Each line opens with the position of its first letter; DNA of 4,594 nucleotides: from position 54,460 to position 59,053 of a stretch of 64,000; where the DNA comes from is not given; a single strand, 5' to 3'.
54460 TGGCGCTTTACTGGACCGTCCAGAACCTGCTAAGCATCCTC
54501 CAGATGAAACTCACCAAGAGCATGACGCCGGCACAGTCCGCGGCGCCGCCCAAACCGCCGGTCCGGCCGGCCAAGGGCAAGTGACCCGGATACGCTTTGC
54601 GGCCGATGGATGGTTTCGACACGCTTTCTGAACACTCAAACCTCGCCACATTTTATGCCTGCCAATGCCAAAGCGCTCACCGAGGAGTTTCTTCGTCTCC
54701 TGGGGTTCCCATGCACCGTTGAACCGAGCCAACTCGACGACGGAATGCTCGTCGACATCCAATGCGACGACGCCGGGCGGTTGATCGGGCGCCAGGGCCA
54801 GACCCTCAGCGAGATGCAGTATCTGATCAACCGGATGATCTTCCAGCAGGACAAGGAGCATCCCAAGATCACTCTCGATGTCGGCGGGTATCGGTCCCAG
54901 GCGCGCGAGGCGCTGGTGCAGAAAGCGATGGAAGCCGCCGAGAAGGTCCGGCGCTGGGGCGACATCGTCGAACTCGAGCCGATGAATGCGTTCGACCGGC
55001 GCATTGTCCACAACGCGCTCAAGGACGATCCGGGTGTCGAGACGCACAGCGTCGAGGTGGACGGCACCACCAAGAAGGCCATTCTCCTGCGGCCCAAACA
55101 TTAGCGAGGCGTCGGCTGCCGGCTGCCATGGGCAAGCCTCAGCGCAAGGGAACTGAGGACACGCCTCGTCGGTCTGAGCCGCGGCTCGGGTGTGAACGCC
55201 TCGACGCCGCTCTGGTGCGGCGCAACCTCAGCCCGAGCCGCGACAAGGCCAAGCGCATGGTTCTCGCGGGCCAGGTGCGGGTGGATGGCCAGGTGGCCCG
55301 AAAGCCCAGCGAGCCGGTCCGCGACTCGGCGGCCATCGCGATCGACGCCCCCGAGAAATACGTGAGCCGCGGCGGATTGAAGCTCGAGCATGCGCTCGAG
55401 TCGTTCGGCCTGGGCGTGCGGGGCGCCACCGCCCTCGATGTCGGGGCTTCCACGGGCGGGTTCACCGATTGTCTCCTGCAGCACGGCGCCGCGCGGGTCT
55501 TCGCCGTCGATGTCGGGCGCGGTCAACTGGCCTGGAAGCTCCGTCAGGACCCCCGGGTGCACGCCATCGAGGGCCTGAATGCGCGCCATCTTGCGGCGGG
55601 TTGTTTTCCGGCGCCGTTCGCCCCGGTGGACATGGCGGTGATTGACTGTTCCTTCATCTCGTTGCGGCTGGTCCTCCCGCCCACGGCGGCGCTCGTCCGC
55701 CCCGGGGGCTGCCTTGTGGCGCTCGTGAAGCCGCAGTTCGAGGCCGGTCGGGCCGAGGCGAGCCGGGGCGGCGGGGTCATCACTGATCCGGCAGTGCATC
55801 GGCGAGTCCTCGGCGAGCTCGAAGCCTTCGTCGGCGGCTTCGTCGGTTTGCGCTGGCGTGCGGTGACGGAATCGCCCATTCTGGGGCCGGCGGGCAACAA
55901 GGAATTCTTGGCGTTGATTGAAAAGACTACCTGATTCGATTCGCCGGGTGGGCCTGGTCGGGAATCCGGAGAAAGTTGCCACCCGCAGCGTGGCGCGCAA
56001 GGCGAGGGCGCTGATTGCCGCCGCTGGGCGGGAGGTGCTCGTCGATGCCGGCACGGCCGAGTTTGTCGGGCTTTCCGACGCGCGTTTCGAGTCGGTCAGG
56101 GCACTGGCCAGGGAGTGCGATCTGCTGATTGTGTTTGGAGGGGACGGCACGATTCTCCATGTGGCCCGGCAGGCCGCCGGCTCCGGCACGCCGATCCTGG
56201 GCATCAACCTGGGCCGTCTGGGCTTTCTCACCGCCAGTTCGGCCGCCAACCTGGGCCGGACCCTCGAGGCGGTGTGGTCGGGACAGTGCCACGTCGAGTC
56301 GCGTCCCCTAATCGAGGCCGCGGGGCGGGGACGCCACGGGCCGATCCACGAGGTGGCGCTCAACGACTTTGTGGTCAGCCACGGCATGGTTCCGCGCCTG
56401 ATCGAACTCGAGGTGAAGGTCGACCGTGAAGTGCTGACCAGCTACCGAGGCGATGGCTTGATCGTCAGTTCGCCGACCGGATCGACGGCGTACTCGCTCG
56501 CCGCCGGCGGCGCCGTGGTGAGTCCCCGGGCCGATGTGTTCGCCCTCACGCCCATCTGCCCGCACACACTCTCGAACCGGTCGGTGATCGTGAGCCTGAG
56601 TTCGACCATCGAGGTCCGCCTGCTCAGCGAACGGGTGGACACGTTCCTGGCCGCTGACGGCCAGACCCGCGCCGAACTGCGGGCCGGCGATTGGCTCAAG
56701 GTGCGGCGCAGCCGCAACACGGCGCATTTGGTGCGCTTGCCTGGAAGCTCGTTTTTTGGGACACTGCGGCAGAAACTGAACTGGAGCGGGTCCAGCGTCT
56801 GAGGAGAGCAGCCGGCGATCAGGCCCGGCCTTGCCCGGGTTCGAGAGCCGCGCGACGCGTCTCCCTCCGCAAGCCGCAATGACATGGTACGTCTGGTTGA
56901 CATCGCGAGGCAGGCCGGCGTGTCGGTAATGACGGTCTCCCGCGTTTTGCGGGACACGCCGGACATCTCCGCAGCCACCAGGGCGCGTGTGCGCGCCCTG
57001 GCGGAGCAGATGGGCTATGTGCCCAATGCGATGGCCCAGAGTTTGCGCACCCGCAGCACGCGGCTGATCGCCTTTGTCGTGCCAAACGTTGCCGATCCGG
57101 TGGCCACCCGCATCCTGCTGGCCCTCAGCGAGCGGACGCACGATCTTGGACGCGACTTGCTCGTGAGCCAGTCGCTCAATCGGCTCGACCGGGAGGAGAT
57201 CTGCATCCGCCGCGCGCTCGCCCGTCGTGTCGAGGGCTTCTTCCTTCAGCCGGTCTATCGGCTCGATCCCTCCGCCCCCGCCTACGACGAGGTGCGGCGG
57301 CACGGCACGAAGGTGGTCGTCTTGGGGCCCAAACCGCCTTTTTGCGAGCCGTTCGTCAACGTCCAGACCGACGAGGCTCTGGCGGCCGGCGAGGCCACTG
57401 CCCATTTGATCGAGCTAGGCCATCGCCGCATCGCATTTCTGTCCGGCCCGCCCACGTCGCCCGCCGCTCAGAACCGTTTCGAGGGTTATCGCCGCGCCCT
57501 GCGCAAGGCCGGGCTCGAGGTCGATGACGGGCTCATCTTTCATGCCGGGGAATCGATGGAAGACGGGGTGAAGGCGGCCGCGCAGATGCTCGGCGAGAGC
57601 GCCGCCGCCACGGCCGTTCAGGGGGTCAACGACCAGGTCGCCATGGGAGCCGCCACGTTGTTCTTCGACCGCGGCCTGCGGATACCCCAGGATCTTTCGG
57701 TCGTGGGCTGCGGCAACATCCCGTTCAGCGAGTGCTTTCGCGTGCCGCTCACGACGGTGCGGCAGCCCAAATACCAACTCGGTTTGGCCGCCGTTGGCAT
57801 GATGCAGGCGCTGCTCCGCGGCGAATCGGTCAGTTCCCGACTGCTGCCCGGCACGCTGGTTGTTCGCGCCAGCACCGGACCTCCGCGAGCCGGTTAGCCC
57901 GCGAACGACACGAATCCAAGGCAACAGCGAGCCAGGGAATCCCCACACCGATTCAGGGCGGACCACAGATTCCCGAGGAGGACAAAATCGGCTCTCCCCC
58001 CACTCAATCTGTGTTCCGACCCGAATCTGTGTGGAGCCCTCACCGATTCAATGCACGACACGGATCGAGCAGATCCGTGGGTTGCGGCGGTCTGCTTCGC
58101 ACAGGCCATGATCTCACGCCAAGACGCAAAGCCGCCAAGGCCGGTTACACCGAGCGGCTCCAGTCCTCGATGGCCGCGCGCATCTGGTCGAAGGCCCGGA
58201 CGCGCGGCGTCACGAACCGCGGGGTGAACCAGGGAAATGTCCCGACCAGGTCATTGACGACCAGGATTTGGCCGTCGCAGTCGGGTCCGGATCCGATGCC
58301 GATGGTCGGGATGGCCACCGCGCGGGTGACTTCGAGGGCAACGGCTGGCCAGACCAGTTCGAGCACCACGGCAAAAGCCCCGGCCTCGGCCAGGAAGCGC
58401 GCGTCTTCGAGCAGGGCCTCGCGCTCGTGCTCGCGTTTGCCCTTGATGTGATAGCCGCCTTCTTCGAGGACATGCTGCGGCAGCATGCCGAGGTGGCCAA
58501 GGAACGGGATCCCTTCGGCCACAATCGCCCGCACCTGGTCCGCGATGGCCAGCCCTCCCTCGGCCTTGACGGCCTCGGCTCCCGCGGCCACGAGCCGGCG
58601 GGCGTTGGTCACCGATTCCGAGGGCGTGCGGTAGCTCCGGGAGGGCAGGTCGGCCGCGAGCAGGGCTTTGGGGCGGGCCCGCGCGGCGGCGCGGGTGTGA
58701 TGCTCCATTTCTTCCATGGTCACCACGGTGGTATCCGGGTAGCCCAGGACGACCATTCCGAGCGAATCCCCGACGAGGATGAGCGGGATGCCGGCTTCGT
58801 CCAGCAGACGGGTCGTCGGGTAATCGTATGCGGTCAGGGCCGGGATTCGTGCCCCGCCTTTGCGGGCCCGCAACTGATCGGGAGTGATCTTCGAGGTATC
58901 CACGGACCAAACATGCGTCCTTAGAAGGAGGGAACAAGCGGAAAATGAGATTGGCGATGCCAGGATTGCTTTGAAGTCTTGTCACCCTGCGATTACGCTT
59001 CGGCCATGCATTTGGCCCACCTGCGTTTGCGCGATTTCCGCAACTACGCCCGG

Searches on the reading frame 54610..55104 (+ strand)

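Call 24: search_protein_families(library=pfam, proteins=[window:54610-55104:+], max_evalue=0.01)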
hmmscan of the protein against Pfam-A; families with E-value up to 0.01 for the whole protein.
window:54610-55104:+ (164 aa): 2 families
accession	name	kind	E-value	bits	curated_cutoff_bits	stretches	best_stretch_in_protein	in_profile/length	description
PF01424.28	R3H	-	1.1e-10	41.8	26.8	1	102-149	3-49/60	R3H domain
PF13083.13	KH_KhpA-B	-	5.4e-09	36.3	32.1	1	45-82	30-67/73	KhpA/KhpB, KH domain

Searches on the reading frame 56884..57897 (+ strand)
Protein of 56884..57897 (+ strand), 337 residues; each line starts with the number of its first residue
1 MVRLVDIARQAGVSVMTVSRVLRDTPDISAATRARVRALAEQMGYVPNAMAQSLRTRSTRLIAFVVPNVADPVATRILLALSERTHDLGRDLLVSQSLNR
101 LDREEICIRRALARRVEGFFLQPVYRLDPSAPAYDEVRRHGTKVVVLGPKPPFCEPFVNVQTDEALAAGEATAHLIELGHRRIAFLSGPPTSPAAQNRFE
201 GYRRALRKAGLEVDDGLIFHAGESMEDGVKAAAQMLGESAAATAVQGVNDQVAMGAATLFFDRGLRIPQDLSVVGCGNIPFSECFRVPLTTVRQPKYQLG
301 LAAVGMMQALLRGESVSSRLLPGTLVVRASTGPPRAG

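Call 24: search_protein_families(library=pfam, proteins=[window:56884-57897:+], max_evalue=0.01)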
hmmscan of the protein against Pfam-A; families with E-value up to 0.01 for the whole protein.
window:56884-57897:+ (337 aa): 6 families
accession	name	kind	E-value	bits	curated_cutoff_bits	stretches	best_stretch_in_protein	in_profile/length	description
PF13377.12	Peripla_BP_3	-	1.2e-32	113.8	26.5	1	173-331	2-167/167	Periplasmic binding protein-like domain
PF00532.27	Peripla_BP_1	-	1.8e-22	80.6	22.2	1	62-309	4-259/281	Periplasmic binding proteins and sugar binding domain of LacI family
PF00356.27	LacI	-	2.2e-18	66.2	27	1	4-48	2-46/46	Bacterial regulatory proteins, lacI family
PF13407.12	Peripla_BP_4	-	9.1e-12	45.5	35.1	1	62-314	1-257/258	Periplasmic binding protein domain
PF18780.6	HNH_repeat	-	0.00093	19.9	26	1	187-212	29-54/54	Homing endonuclease associated repeat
PF04967.18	HTH_10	-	0.0014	18.8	23.1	0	33-62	23-52/53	HTH DNA binding domain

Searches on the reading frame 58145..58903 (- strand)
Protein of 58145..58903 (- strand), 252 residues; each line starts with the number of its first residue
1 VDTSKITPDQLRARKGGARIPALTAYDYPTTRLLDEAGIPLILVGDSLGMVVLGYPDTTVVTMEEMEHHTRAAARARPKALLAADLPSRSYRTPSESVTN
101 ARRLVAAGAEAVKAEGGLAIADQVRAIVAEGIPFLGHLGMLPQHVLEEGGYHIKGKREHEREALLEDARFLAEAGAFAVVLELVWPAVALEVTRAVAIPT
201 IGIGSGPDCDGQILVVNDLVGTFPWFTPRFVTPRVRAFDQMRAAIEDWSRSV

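Call 24: search_protein_families(library=pfam, proteins=[window:58145-58903:-], max_evalue=0.01)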
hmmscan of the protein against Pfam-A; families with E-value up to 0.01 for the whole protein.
window:58145-58903:- (252 aa): 2 families
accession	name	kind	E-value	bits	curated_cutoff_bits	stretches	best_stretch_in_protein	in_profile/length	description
PF02548.21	Pantoate_transf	-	3.3e-85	286.1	28.7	1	6-252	2-251/259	Ketopantoate hydroxymethyltransferase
PF13714.12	PEP_mutase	-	9.7e-06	25.8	31.5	1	22-116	13-106/240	Phosphoenolpyruvate phosphomutase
